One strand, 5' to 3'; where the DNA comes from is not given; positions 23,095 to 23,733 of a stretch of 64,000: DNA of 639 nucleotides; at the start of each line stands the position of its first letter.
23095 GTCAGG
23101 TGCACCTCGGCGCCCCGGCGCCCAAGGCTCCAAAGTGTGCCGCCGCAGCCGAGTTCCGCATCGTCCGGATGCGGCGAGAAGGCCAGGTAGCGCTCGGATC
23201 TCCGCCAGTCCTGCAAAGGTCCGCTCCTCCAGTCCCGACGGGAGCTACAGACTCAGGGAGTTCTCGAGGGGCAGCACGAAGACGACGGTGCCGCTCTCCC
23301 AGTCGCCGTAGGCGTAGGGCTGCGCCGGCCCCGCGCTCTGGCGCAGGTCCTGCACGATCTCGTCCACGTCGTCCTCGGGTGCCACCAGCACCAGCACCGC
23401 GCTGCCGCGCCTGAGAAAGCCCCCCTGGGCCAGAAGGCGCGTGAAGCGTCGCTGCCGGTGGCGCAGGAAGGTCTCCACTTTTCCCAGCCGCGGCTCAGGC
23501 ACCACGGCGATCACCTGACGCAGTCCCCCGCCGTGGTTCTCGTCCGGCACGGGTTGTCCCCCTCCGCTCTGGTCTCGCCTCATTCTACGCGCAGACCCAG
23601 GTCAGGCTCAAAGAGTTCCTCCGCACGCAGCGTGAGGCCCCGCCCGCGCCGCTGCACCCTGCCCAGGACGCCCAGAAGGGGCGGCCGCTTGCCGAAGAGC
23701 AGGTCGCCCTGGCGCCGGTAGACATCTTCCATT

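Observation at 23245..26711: A DarA-like PII-fold c-di-AMP receptor is translationally coupled (ATGA) to the 3' end of dnaE2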

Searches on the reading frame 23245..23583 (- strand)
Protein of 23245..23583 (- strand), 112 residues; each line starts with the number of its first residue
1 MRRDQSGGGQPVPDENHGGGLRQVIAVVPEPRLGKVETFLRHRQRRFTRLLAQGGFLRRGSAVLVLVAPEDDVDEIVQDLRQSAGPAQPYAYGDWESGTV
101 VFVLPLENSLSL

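Call 3: search_protein_families(library=pfam, proteins=[window:23245-23583:-], max_evalue=0.01)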
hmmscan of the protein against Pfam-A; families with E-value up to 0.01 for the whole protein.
window:23245-23583:- (112 aa): 1 family
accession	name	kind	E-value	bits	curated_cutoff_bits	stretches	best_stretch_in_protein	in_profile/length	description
PF06153.16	CdAMP_rec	-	5.7e-06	27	27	1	23-81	3-61/109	Cyclic-di-AMP receptor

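Call 4: search_protein_families(library=ncbifam, proteins=[window:23245-23583:-], max_evalue=0.01)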
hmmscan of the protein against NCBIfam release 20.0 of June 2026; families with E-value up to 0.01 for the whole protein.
window:23245-23583:- (112 aa): 1 family
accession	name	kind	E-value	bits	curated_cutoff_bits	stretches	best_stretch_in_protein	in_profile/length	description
NF058593.1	CycDAmpRcpDarA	equivalog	4.9e-07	30.1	140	1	23-84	3-64/110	cyclic di-AMP receptor DarA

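Call 5: search_solved_structures(query=window:23245-23583:-, max_evalue=10, show_alignments=3)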
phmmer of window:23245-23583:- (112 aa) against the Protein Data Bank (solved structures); distinct sequences matched with E-value up to 10: 11.
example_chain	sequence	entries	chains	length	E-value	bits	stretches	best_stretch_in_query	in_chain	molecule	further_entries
4d3g_A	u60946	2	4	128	1.7e-05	28.1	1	17-87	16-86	PSTA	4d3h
4wk1_A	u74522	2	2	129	1.8e-05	28.1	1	17-87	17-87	PstA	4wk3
4rle_A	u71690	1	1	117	0.0004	23.7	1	16-73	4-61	Uncharacterized protein YaaQ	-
2dah_A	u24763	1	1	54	0.0012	22.2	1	47-87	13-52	Ubiquilin-3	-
3m05_A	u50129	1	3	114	0.041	17.3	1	22-85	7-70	uncharacterized protein PEPE_1480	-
4rww_A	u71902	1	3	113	0.2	15.1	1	24-83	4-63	Lmo2692 protein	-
4rwx_A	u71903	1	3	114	0.2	15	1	24-83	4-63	Lmo2692 protein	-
1ikp_A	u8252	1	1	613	0.8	13.1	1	36-85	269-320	EXOTOXIN A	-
3qf7_A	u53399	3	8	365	0.95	12.9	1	20-84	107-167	Rad50 | Probable DNA double-strand break repair Rad50 ATPase,Probable DNA double-strand break repa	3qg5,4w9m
1ikq_A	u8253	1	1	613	1.1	12.6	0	36-85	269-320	EXOTOXIN A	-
3eqz_A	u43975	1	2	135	1.8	12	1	25-100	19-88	Response regulator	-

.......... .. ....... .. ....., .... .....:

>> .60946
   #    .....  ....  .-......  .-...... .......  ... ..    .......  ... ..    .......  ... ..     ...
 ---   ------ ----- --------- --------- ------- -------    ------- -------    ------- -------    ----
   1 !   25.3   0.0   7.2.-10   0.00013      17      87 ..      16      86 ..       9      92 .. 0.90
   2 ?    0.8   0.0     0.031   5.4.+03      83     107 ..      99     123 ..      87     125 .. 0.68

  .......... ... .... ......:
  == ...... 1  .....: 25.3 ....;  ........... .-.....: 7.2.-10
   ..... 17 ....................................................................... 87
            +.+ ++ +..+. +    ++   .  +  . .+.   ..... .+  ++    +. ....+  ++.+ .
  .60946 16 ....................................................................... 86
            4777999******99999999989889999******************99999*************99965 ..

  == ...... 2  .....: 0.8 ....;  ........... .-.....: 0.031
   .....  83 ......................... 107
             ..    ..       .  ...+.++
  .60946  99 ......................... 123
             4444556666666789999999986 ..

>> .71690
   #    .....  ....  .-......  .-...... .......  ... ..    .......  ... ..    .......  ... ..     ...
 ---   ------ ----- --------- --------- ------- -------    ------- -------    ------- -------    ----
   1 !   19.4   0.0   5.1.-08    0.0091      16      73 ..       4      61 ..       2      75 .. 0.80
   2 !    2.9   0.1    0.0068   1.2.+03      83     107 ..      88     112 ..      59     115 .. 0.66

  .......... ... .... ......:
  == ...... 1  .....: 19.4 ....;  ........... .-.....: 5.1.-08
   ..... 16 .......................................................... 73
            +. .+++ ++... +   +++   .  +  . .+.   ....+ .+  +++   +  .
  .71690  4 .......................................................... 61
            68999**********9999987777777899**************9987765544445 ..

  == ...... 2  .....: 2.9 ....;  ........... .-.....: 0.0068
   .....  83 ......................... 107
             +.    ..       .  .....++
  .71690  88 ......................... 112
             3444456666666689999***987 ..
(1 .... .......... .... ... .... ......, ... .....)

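Call 6: find_homologous_proteins(query=window:23245-23583:-, max_evalue=0.001)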
Query window:23245-23583:- (112 aa): 13 proteins with E <= 0.001 among 27 candidates.
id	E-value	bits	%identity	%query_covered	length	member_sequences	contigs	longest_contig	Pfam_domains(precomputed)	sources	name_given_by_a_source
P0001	3.6e-59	216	99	90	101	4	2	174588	PF06153.17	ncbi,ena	-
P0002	3.2e-50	187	88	90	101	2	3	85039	PF06153.17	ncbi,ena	-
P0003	4.8e-48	180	83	90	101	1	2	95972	PF06153.17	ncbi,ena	-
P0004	1.6e-47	178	85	90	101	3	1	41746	PF06153.17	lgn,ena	-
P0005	2.1e-46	174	85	90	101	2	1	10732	PF06153.17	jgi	-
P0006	4.4e-46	173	81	90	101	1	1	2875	-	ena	-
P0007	8.1e-45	169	82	90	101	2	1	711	PF06153.17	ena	-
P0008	6.9e-44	166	79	90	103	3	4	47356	PF06153.17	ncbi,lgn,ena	-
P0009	3.6e-41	158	81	83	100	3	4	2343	PF06153.17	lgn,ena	-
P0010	4.1e-40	154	74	90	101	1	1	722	-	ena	-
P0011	2.4e-29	120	65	82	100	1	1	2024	PF06153.17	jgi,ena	-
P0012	2.4e-22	97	58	79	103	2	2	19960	PF06153.17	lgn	-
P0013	3.0e-22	97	57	79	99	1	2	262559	PF06153.17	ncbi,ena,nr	ncbi:MAG: cyclic-di-AMP receptor [Thermaerobacter sp.]|nr:cyclic-di-AMP receptor [Thermaerobacter sp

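Call 8: find_encoding_contigs(protein=P0013, flank=8000, max_places=3)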
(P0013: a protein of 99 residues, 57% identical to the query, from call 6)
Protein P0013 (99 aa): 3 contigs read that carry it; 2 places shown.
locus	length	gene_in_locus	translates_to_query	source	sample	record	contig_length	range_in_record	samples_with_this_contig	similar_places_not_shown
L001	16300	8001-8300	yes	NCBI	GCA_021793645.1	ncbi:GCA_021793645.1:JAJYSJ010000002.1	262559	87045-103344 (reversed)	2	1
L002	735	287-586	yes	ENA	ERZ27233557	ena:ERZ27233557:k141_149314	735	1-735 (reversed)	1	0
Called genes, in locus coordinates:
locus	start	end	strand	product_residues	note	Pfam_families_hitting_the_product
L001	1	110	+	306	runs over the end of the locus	PF00795:CN_hydrolase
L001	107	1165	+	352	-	PF00795:CN_hydrolase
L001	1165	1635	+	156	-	PF13622:4HBT_3 (faint), PF03061:4HBT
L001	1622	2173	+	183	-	PF01966:HD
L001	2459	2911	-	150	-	PF09969:DUF2203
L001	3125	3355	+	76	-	-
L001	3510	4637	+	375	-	-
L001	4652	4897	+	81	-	PF20114:DUF6504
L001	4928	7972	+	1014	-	PF02811:PHP, PF07733:DNA_pol3_alpha, PF17657:DNA_pol3_finger, PF14579:HHH_6, PF01336:tRNA_anti-codon (weak)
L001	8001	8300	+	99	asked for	PF06153:CdAMP_rec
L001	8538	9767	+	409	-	PF02073:Peptidase_M29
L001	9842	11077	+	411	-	PF02073:Peptidase_M29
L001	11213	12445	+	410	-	PF02073:Peptidase_M29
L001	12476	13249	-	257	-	PF01522:Polysacc_deac_1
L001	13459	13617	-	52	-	-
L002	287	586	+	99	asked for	PF06153:CdAMP_rec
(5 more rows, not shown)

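Call 12: find_related_loci(query=A1, collection=genome_contigs, flank=8000)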
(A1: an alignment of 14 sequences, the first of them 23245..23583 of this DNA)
Query A1 (112 aa) in genome_contigs; peptide patterns used: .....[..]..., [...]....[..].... (x = any residue, [..] = any of these).
97 stretches matched a pattern; 42 encode a relative of the query (tblastn E <= 1e-3); 42 distinct loci.
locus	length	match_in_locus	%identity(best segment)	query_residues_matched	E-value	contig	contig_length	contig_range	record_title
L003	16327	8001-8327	94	4-112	1e-63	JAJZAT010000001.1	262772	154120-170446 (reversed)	MAG: Bacillota bacterium isolate HSP1.bin35 NODE_2_length_262772_cov_3.314961, whole genome shotgun sequence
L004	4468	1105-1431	94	4-112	2e-63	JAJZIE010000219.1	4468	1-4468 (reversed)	MAG: Bacillota bacterium isolate LSA2.bin86 NODE_29343_length_4468_cov_1.040774, whole genome shotgun sequence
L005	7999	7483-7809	87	4-112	2e-58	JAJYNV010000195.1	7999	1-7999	MAG: Bacillota bacterium isolate DBS2-4.bin93 NODE_16548_length_7999_cov_1.17886, whole genome shotgun sequence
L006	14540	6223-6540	76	7-112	3e-48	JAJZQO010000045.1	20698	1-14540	MAG: Bacillota bacterium isolate SKS1.bin49 NODE_4574_length_20698_cov_4.945797, whole genome shotgun sequence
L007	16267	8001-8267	57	22-110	3e-27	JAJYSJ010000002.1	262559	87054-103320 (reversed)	MAG: Bacillota bacterium isolate DX1.bin42 NODE_14_length_262559_cov_3.179410, whole genome shotgun sequence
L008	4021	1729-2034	53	3-106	5e-27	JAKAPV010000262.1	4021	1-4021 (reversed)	MAG: Bacillota bacterium isolate YF1.bin87 NODE_32766_length_4021_cov_1.281459, whole genome shotgun sequence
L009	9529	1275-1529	58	22-106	1e-26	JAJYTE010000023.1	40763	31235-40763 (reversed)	MAG: Bacillota bacterium isolate DX1.bin88 NODE_1294_length_40763_cov_4.751649, whole genome shotgun sequence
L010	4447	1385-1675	53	8-106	1e-25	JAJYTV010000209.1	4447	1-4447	MAG: Bacillota bacterium isolate DX2.bin40 NODE_15253_length_4447_cov_1.735880, whole genome shotgun sequence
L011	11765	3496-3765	36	13-107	1e-9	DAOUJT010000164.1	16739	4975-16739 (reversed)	MAG TPA_asm: Chloroflexota bacterium isolate S34_278 k113_110100, whole genome shotgun sequence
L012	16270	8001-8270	36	13-107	2e-9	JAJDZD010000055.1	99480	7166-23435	MAG: Chloroflexota bacterium isolate jk18x40bins.16 k141_126621, whole genome shotgun sequence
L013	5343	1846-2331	36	22-107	2e-9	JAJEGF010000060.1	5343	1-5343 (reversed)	MAG: Chloroflexota bacterium isolate p16x44bins.42 k141_1378188, whole genome shotgun sequence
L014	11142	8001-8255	36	22-107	3e-9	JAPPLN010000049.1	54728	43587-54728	MAG: Chloroflexota bacterium isolate RHO3_bin_23 NODE_1348_length_54728_cov_35.021071, whole genome shotgun sequence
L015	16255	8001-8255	36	22-107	4e-9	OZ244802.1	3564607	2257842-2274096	MAG: Chloroflexota bacterium isolate 0351a3fc-03c6-4ac3-ab3a-8938ce3ed692 genome assembly, chromosome: 1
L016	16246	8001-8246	41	22-104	4e-9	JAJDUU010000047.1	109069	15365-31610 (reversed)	MAG: Chloroflexota bacterium isolate jk18x1bzbins.9 k141_280927, whole genome shotgun sequence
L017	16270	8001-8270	35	13-107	6e-9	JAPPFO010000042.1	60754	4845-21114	MAG: Chloroflexota bacterium isolate RHO1_bin_32 NODE_1098_length_60754_cov_4.896736, whole genome shotgun sequence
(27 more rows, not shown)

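Call 19: search_protein_families(library=pfam, proteins=[L015:2456-4177:-, L015:4174-6015:-, L015:6044-6511:-, L015:7100-7984:-, L015:7974-8273:+, L015:8298-8636:+, L015:8648-9499:-, L015:9597-11333:+, L015:11523-13340:+, L015:6512-6754:-], max_evalue=0.001)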
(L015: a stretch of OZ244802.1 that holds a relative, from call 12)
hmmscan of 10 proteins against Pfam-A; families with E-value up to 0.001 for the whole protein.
L015:2456-4177:- (573 aa): 11 families
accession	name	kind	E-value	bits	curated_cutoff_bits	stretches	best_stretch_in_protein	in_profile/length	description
PF04820.20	Trp_halogenase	-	1.6e-39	136.5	21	2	104-393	150-408/458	Tryptophan halogenase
PF01494.25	FAD_binding_3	-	1.7e-23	83.9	22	1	10-363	1-345/349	FAD binding domain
PF01266.30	DAO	-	1e-10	42.1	27.9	1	12-45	1-34/353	FAD dependent oxidoreductase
PF12831.13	FAD_oxidored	-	3.3e-10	40.3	27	1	12-175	1-150/416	FAD dependent oxidoreductase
PF13450.12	NAD_binding_8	-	5e-08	33.6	21.9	1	15-43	1-29/68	NAD(P)-binding Rossmann-like domain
PF00890.30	FAD_binding_2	-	8.1e-07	29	20.4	1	12-44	1-33/414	FAD binding domain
PF07992.20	Pyr_redox_2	-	1.1e-05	25.5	26.1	1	12-44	2-35/291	Pyridine nucleotide-disulphide oxidoreductase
PF01946.23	Thi4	-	3.3e-05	23.7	26.2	1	9-42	16-50/235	Thi4 family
PF00070.33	Pyr_redox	-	0.00012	23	22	0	13-53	2-42/82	Pyridine nucleotide-disulphide oxidoreductase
PF01134.28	GIDA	-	0.00013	21.6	22.1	1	12-39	1-28/391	Glucose inhibited division protein A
PF03486.20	HI0933_like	-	0.00055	19.9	50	0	12-43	2-33/244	HI0933-like protein Rossmann domain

L015:4174-6015:- (613 aa): 0 families

L015:6044-6511:- (155 aa): 4 families
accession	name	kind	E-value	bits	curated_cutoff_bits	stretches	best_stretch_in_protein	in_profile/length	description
PF10604.15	Polyketide_cyc2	-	3.8e-21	76.3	27.4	1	1-148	1-141/142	Polyketide cyclase / dehydrase and lipid transport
PF03364.25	Polyketide_cyc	-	3.9e-07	30.8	23.4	1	10-92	1-88/126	Polyketide cyclase / dehydrase and lipid transport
PF06240.19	COXG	-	1.4e-05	25.3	22.2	1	12-112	7-103/140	Carbon monoxide dehydrogenase subunit G (CoxG)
PF08327.17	AHSA1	-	9e-05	23.1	22.1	1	13-117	3-97/125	Activator of Hsp90 ATPase homolog 1-like protein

L015:7100-7984:- (294 aa): 0 families

L015:7974-8273:+ (99 aa): 1 family
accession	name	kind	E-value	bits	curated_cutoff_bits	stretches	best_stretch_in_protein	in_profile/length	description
PF06153.16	CdAMP_rec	-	4.6e-16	59.4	27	1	10-70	2-62/109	Cyclic-di-AMP receptor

L015:8298-8636:+ (112 aa): 1 family
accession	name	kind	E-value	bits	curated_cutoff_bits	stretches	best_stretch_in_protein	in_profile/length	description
PF06153.16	CdAMP_rec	-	3.1e-22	79.3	27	1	10-109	3-106/109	Cyclic-di-AMP receptor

L015:8648-9499:- (283 aa): 1 family
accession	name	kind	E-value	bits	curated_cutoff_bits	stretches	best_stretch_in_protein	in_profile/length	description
PF14100.11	DUF6807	-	1.1e-47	163.4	27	1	20-275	3-269/270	Family of unknown function (DUF6807)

L015:9597-11333:+ (578 aa): 1 family
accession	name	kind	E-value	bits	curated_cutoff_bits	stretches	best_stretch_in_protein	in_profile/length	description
PF13416.11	SBP_bac_8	-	2e-09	38.1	27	1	164-496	2-275/279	Bacterial extracellular solute-binding protein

L015:11523-13340:+ (605 aa): 1 family
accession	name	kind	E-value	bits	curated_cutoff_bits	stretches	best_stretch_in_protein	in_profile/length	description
PF13416.11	SBP_bac_8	-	2.5e-07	31.2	27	1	186-523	2-275/279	Bacterial extracellular solute-binding protein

L015:6512-6754:- (80 aa): 0 families

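Call 56: list_cluster_members(proteins=[P0001, P0002, P0003, P0008, P0011, P0013, P0014, P0016, P0017, P0018])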
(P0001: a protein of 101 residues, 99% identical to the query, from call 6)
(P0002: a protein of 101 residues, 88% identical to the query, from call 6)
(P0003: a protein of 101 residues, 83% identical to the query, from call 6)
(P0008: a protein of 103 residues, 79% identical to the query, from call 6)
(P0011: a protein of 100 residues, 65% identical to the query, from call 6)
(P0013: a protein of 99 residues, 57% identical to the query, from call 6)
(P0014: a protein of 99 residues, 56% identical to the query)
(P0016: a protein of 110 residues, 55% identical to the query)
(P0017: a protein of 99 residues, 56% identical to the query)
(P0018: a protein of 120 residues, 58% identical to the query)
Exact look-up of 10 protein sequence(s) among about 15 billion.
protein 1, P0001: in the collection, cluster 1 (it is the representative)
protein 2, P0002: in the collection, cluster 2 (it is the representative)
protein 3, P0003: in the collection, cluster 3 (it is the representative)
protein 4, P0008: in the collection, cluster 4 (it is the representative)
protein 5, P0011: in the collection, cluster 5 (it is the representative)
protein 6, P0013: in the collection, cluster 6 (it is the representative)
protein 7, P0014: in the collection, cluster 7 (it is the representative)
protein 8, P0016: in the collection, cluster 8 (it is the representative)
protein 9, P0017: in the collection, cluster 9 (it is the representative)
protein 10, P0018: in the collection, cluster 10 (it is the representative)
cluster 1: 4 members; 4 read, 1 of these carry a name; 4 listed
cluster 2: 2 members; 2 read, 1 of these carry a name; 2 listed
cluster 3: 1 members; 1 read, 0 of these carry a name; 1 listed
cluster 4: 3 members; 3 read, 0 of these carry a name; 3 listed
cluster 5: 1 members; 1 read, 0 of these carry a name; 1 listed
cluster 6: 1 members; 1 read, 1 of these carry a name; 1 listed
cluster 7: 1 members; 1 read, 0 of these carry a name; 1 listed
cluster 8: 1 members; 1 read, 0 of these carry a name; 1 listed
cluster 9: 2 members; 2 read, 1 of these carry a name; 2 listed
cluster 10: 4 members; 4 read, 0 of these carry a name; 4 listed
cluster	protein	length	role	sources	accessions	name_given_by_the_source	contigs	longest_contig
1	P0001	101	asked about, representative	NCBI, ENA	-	-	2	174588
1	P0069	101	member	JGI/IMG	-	hypothetical protein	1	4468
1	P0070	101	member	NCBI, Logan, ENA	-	-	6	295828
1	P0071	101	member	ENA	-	-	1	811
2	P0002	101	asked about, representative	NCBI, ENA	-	-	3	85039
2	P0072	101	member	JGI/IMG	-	uncharacterized protein YaaQ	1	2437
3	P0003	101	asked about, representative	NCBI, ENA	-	-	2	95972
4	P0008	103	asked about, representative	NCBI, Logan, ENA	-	-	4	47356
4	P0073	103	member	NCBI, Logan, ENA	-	-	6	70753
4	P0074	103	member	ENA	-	-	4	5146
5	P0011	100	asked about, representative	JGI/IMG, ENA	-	-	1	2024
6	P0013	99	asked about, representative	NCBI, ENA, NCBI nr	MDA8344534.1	MAG: cyclic-di-AMP receptor [Thermaerobacter sp.] | cyclic-di-AMP receptor [Thermaerobacter sp.]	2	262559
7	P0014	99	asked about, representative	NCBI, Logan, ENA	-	-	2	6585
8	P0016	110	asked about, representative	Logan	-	-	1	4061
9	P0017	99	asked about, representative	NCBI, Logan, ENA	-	-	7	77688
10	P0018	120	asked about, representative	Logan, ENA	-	-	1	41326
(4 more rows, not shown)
